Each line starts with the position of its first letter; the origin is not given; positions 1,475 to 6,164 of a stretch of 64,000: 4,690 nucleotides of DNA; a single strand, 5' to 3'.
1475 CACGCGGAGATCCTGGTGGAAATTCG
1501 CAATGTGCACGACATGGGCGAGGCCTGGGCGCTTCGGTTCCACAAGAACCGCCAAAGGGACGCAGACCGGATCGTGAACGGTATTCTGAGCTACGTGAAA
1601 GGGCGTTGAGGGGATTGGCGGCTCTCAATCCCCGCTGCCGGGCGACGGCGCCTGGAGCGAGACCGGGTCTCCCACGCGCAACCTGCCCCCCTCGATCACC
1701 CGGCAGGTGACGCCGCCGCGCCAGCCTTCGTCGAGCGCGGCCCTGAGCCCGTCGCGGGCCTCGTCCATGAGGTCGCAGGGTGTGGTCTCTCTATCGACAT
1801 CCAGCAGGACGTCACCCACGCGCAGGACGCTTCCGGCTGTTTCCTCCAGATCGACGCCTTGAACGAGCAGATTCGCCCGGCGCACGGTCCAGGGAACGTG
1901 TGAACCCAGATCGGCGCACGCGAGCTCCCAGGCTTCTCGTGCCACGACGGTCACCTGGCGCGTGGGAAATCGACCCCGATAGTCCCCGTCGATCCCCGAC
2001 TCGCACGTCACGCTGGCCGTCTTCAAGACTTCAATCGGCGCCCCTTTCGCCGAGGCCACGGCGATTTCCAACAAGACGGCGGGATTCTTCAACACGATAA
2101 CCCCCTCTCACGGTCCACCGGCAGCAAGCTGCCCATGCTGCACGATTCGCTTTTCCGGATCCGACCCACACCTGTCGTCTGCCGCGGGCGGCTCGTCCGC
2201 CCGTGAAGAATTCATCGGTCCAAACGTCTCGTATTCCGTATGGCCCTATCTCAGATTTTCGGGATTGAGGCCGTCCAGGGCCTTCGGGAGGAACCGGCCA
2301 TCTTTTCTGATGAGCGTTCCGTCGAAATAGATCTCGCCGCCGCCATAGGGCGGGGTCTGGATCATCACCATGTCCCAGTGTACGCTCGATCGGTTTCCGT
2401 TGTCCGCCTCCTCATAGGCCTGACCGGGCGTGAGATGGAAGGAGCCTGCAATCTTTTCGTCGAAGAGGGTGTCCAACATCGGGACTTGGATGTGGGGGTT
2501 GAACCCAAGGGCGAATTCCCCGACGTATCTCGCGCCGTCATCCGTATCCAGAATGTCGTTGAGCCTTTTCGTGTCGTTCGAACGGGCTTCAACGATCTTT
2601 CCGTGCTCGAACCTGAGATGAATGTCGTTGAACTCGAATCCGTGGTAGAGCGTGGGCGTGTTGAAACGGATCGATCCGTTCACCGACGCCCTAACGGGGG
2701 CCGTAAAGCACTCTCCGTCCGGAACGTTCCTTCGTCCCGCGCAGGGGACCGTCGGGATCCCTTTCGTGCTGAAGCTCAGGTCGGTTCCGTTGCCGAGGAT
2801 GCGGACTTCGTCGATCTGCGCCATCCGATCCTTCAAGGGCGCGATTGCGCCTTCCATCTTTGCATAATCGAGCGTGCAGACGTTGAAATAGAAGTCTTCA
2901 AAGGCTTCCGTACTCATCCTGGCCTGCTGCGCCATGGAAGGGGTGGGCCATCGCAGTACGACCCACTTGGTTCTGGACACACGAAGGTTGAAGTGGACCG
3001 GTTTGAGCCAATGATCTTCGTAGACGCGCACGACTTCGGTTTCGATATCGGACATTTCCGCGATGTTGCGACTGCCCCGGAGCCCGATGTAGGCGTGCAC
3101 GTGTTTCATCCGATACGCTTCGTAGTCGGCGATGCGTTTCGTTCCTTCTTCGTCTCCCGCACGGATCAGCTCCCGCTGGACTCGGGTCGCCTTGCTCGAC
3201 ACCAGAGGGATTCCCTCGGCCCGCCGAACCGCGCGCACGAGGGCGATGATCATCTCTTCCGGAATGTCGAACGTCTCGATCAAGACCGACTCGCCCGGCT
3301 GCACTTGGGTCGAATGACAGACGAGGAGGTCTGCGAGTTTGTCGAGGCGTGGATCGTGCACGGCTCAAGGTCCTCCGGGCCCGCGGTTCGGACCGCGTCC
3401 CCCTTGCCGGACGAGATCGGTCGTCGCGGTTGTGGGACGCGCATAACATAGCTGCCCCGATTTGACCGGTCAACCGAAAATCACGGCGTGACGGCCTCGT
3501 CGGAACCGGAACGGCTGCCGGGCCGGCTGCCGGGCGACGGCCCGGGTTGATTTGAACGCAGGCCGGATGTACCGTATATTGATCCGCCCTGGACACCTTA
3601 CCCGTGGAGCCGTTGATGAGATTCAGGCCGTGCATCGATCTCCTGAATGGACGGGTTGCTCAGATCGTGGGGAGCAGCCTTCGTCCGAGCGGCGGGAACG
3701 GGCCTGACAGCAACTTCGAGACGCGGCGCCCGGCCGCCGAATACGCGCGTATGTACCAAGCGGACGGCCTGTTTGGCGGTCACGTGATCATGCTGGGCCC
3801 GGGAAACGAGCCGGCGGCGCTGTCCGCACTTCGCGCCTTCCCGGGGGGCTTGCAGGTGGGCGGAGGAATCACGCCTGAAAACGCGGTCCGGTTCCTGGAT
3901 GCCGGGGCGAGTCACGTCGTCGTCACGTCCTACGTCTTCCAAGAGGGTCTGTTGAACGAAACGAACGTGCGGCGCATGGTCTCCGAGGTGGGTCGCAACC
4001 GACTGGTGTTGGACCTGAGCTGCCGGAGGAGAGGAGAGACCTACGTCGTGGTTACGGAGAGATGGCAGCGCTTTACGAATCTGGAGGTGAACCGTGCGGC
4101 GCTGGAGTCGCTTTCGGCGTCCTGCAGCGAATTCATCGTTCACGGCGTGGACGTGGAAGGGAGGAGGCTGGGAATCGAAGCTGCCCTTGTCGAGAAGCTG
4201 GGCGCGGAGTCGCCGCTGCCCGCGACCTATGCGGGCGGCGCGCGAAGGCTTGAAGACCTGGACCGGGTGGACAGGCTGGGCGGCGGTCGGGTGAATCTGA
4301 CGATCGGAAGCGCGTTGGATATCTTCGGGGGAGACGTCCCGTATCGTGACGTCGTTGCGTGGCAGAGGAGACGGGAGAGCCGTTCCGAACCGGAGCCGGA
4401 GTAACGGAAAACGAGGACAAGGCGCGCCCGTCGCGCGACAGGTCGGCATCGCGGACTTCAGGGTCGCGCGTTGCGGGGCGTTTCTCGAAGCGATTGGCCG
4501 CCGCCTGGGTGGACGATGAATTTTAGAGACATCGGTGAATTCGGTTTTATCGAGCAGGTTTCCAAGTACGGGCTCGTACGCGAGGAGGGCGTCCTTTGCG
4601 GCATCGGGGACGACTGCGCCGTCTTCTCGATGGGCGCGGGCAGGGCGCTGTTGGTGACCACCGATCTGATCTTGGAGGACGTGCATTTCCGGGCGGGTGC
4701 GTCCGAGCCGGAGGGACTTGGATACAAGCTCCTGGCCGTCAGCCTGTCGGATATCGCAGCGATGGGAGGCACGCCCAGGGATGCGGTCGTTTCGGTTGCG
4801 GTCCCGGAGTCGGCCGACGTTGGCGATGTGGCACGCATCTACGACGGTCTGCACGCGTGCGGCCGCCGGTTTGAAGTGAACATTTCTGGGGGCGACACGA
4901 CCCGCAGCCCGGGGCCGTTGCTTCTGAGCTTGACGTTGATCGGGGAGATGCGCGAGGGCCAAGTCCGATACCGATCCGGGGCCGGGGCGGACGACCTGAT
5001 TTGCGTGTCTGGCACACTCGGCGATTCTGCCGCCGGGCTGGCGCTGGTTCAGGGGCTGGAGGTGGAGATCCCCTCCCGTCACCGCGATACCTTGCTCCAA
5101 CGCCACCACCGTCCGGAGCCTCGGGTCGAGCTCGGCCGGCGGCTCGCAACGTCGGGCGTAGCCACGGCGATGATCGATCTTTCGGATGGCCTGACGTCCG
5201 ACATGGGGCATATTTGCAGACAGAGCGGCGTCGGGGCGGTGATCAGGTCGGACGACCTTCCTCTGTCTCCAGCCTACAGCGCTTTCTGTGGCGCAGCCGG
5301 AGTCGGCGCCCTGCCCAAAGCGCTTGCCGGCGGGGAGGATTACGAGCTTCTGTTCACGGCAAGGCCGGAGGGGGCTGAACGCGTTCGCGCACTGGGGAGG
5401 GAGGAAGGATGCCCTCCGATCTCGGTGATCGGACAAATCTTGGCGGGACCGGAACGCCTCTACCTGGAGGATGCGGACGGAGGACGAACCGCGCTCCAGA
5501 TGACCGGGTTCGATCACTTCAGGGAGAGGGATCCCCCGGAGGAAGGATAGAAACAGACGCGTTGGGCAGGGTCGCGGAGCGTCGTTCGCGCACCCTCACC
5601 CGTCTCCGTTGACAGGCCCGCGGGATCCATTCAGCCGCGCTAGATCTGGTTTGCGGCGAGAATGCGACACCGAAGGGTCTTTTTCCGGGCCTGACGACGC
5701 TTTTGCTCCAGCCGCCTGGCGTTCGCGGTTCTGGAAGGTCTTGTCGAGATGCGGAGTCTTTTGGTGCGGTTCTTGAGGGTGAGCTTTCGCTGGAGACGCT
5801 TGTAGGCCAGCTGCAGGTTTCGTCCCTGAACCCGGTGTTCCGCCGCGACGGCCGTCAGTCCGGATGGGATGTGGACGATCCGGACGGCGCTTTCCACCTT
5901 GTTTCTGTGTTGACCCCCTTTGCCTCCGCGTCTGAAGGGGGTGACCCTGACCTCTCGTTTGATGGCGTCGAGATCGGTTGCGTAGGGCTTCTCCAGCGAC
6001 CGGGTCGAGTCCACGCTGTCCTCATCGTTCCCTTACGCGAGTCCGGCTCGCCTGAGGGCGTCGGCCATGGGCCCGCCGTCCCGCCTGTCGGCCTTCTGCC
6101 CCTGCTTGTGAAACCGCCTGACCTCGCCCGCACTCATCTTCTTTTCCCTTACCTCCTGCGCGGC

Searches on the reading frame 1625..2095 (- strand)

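Call 43: search_protein_families(library=pfam, proteins=[window:1625-2095:-], max_evalue=0.01)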
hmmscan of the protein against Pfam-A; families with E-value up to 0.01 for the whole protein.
window:1625-2095:- (156 aa): 1 family
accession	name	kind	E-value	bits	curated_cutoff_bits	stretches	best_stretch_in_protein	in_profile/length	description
PF03473.23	MOSC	-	1.7e-12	47.8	22.7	1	44-145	8-119/120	MOSC domain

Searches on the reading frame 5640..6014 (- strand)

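Call 43: search_protein_families(library=pfam, proteins=[window:5640-6014:-], max_evalue=0.01)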
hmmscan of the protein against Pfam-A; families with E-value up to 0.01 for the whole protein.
window:5640-6014:- (124 aa): 1 family
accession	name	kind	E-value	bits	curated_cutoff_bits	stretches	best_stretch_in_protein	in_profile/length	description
PF00472.26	RF-1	-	3.8e-18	65.9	35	1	19-114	9-115/116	RF-1 domain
